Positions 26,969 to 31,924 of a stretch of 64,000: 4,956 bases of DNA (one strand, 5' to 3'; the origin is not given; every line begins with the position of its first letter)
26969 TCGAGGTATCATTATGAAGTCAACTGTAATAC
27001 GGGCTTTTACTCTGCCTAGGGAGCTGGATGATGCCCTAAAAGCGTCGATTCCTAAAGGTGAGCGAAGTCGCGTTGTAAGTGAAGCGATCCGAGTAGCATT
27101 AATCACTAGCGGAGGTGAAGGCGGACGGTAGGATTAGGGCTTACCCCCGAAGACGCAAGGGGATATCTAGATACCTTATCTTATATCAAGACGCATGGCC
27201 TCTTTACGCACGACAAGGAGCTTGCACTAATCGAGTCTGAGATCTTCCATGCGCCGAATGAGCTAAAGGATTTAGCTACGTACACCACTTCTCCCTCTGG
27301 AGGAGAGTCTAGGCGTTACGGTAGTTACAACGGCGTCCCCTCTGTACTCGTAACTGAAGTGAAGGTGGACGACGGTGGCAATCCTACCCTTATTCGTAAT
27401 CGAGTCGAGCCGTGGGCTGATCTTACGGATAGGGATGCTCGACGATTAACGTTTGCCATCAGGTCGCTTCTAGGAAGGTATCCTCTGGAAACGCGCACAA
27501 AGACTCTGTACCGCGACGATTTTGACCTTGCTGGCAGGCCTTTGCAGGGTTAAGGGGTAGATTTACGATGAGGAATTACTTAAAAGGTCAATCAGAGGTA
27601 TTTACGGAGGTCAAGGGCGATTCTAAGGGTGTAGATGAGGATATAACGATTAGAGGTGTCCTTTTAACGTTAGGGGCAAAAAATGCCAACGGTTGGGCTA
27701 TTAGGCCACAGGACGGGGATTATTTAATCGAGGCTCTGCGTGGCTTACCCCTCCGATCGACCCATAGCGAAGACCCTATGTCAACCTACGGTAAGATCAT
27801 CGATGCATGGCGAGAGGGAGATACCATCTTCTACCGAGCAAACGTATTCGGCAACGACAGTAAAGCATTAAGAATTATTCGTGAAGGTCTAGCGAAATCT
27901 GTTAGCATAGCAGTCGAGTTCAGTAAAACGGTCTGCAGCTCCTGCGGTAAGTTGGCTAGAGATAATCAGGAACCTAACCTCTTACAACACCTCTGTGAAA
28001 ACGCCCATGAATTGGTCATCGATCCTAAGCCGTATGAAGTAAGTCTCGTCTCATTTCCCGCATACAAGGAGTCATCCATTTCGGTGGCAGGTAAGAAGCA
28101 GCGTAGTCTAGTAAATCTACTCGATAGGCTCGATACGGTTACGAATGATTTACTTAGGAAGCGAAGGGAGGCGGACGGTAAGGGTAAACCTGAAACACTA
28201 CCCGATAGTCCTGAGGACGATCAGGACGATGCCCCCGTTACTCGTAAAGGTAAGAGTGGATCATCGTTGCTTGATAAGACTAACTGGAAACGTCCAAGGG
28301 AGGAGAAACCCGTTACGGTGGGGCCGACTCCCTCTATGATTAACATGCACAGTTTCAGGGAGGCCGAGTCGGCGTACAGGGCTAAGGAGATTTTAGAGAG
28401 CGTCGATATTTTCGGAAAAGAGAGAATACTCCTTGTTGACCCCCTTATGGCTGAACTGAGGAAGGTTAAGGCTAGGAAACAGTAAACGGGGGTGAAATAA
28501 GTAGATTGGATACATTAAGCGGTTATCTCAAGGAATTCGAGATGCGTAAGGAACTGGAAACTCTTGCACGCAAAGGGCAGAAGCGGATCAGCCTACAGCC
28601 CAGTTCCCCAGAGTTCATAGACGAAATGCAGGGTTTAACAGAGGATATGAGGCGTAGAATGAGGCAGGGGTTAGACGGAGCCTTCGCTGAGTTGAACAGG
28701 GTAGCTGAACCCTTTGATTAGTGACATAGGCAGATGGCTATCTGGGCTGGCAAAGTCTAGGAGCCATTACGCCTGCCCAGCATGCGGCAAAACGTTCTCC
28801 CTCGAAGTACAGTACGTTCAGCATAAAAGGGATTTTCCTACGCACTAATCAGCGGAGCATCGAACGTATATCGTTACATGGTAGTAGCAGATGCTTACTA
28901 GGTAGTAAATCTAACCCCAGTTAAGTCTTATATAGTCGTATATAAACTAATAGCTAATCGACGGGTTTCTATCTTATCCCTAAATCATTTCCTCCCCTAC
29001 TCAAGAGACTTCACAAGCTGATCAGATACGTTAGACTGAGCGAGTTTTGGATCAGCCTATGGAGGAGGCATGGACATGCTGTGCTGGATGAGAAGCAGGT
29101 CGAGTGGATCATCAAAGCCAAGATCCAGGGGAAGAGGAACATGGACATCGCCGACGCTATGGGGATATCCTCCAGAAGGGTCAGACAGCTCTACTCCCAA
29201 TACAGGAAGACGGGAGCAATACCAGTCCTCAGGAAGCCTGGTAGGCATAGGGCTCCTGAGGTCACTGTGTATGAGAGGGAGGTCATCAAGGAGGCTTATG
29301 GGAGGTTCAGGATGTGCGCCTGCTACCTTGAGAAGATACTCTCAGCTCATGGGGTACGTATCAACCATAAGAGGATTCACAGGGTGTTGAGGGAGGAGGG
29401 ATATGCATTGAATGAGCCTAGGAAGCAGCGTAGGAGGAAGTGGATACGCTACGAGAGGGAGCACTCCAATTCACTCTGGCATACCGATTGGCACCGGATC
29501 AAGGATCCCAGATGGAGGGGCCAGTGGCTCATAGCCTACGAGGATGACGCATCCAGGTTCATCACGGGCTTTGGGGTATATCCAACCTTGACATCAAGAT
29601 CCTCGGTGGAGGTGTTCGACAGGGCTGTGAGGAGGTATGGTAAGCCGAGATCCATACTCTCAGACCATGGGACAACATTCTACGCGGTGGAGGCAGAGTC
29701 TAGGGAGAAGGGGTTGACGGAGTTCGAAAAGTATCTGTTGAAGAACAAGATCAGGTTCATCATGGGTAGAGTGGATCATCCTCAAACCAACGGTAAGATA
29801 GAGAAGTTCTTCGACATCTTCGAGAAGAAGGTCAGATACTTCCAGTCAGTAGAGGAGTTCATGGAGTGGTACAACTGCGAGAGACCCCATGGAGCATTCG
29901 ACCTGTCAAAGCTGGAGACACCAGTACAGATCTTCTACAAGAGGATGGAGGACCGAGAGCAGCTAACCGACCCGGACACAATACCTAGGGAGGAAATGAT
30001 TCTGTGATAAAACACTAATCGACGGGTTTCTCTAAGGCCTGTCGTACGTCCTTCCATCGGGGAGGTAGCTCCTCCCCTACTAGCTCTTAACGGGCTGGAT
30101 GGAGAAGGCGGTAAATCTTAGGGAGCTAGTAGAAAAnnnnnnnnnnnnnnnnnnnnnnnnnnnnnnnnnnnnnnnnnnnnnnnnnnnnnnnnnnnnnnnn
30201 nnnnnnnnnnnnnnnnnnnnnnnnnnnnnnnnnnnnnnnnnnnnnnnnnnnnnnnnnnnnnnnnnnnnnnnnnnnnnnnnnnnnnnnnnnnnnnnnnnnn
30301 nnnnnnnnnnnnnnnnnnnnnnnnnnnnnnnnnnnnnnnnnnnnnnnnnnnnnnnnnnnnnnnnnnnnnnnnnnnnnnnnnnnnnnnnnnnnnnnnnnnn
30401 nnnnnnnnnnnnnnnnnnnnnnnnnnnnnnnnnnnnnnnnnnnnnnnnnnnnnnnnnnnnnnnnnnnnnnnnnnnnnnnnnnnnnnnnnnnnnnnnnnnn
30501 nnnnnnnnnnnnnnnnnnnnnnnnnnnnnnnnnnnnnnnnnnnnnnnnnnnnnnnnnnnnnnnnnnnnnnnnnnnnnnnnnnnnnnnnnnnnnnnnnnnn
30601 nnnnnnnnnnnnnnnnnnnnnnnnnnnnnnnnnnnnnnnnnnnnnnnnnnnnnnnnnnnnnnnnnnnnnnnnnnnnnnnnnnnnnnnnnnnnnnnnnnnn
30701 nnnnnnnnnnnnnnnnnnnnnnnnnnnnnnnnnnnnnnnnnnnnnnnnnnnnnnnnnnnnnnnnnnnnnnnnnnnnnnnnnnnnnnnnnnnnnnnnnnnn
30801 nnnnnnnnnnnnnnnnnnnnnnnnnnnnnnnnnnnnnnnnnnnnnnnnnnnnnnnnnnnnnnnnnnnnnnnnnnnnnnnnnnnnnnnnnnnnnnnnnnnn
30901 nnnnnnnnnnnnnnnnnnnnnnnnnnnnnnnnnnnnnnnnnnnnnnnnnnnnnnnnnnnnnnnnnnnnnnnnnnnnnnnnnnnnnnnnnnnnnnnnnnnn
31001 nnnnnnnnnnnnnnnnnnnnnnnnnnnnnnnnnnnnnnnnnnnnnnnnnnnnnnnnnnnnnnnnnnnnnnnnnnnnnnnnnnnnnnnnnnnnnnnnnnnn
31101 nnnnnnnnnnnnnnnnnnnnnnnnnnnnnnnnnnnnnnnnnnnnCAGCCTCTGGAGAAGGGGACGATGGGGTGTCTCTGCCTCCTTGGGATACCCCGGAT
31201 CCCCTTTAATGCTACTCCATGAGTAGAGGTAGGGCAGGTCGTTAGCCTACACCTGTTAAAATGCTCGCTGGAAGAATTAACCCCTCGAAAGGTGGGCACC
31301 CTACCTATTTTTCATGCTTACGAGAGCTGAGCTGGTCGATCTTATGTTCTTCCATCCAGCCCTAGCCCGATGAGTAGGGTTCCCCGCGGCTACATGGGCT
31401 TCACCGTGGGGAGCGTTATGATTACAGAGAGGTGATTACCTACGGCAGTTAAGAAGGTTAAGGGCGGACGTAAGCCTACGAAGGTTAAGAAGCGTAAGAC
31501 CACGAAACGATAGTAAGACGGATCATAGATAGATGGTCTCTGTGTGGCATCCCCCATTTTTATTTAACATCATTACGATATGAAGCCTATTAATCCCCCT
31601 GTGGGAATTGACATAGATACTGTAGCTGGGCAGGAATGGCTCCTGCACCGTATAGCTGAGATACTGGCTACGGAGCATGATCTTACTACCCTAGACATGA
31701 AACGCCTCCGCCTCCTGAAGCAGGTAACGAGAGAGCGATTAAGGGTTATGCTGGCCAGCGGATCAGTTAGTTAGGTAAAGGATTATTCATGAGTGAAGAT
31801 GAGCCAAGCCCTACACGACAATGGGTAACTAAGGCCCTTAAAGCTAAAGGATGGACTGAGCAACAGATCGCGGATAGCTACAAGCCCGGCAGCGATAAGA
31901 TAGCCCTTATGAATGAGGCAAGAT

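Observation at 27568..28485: Orphan HK97-type prohead protease with a Cys/His insert and no partner capsid genes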

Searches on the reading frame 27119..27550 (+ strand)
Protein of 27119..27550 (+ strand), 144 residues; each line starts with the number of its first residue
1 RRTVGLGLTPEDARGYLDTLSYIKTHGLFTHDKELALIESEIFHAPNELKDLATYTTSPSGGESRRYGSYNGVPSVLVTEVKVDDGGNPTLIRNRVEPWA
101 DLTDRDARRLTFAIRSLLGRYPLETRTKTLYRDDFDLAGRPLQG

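Call 91: search_protein_families(library=pfam, proteins=[window:27119-27550:+], max_evalue=1)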
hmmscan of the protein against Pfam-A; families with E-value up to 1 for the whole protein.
seq(144 aa): 1 family
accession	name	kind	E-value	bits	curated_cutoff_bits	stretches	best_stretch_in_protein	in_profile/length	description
PF08383.16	Maf_N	-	0.19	11.9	27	1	5-16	20-31/34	Maf N-terminal region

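Call 92: search_protein_families(library=phrogs, proteins=[window:27119-27550:+], max_evalue=1)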
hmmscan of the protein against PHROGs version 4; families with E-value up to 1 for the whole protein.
seq(144 aa): 1 family
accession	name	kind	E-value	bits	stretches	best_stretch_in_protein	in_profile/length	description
phrog_6257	-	unknown function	0.24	12.8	1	38-107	10-68/108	-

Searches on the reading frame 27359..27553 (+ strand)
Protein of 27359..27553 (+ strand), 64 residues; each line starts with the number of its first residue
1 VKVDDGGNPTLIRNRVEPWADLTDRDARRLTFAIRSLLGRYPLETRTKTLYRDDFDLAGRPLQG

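Call 3: search_protein_families(library=pfam, proteins=[window:27359-27553:+], max_evalue=1)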
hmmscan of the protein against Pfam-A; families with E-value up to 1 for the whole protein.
window:27359-27553:+ (64 aa): 0 families

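Call 4: search_protein_families(library=phrogs, proteins=[window:27359-27553:+], max_evalue=1)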
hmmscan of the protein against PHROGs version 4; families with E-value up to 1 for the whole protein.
window:27359-27553:+ (64 aa): 1 family
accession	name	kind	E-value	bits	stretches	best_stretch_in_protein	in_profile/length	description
phrog_21149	-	unknown function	0.15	13.3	1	12-40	9-36/70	-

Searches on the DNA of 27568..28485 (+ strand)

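Call 97: search_rna_families(sources=[L026, L024], threshold=gathering)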
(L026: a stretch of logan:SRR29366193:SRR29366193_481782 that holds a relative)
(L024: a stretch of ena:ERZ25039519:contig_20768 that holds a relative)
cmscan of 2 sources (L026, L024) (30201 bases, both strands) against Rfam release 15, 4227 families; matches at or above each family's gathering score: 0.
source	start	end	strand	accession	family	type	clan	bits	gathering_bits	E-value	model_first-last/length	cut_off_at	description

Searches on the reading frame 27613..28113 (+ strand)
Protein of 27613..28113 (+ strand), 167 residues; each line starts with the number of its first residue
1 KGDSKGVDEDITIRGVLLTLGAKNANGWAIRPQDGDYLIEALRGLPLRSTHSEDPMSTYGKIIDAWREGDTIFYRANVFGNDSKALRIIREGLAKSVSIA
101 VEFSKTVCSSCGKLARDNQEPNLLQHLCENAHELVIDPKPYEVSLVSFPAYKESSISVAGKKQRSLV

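Call 26: find_homologous_proteins(query=A2, max_evalue=0.001)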
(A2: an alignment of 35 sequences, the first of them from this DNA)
Query A2 (35 sequences) (167 aa, profile of the alignment): 39 proteins with E <= 0.001 among 2060 candidates.
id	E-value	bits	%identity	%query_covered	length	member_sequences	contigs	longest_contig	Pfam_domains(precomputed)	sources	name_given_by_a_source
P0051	3.8e-34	135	25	94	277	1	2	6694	-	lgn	-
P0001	1.3e-26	111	100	67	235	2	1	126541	-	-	-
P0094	4.0e-18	83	27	90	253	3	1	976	-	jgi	jgi:hypothetical protein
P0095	1.1e-17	82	25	66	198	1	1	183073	-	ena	-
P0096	2.1e-17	81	24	76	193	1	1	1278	-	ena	-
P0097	2.6e-17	81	23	85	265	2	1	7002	-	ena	-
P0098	9.1e-17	79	24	89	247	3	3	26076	-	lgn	-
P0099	2.2e-16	78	-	-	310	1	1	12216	-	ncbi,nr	ncbi:MAG: hypothetical protein U9R25_12250, partial [Chloroflexota bacterium]|nr:hypothetical protei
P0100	3.5e-16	77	-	-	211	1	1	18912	-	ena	-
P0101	3.9e-16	77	22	81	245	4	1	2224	-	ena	-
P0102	1.5e-15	75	24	80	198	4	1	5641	-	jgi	-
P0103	2.4e-15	74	25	87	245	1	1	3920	-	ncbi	-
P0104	3.3e-15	74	26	20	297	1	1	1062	-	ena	-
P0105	6.5e-15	73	24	75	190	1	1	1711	-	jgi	jgi:hypothetical protein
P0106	1.3e-14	72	25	89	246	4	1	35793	-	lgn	-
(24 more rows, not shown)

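Call 27: search_solved_structures(query=A2, max_evalue=10, show_alignments=4)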
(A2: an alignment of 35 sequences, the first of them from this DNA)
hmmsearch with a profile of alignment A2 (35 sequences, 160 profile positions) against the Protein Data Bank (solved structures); distinct sequences matched with E-value up to 10: 11.
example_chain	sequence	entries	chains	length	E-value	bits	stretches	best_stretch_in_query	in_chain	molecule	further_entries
8sk7_X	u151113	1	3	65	0.082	15.6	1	51-94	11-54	HA_20 minibinder (RFdiffusion-designed)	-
7oyc_p1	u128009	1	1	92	0.26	14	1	88-131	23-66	Rpl37a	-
7oqy_Y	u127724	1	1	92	0.32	13.7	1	97-136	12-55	DNA-directed RNA polymerase, subunit M (RpoM-2)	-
9bh5_Cp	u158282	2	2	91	0.33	13.7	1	100-130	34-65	Large ribosomal subunit protein eL43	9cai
1x6h_A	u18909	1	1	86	0.44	13.2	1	101-122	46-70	Transcriptional repressor CTCF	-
28ye_F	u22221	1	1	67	0.78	12.4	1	99-132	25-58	Large ribosomal subunit protein bL32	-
9fhl_C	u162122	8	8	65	1.9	11.2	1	94-129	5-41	Small zinc finger protein HVO-2753-like zinc-binding pocket domain-containing protein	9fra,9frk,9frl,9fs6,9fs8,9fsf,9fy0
6u2x_A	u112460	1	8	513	1.9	11.2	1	51-97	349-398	Alpha-aminoadipic semialdehyde dehydrogenase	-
5cux_A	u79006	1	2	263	2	11.1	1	33-92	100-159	Acidocalcisomal pyrophosphatase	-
7qb0_A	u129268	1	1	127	2.1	11.1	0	83-118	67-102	Isoform Alpha of Paxillin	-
8cnr_A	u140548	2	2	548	3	10.5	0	76-141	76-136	Hybrid cluster protein from the thermophilic methanogen Methanothermococcus thermolithotro | Hybrid cluster protein from Methanothermococcus thermolithotrophicu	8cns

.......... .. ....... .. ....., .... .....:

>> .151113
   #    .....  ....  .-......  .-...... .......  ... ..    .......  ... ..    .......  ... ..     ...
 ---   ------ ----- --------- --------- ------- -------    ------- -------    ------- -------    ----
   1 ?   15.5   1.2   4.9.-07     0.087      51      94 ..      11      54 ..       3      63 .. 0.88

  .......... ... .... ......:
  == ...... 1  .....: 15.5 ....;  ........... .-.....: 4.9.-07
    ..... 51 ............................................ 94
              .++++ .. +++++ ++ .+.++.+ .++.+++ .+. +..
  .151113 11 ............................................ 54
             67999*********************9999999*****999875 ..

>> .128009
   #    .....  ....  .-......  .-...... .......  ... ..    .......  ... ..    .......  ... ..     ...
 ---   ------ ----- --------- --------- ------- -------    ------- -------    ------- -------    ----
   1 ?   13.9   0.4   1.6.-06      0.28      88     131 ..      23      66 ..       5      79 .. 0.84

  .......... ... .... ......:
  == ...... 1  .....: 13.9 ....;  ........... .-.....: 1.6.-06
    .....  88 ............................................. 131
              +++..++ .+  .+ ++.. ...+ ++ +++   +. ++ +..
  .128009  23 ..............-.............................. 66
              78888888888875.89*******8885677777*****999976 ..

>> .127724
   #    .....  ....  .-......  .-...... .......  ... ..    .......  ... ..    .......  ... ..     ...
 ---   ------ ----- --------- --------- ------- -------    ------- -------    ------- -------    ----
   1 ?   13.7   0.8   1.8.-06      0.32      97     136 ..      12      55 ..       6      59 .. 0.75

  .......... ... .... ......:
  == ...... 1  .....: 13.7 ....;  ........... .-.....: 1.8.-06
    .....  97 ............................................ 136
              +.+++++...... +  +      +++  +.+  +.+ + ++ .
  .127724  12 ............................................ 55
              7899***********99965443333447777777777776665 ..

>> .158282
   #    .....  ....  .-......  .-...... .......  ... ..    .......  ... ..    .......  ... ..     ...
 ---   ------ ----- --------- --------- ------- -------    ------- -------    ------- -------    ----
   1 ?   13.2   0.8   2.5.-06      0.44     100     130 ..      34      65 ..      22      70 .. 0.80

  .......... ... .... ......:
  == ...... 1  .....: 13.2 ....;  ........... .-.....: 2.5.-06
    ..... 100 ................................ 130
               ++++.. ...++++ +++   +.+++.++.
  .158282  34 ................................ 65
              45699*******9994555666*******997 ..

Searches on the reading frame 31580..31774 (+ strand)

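Call 44: search_protein_families(library=pfam, proteins=[window:31580-31774:+], max_evalue=0.001)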
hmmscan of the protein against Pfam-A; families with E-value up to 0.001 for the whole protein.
window:31580-31774:+ (64 aa): 0 families

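Call 50: search_protein_families(library=phrogs, proteins=[window:31580-31774:+], max_evalue=1)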
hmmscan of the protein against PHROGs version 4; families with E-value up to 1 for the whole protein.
window:31580-31774:+ (64 aa): 3 families
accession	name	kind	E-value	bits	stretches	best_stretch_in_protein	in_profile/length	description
phrog_13664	-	unknown function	0.071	14.4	1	3-34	27-59/68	-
phrog_4801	-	unknown function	0.14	13.8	1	6-54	17-63/142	-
phrog_908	-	unknown function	0.2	11.6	1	11-62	235-284/361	-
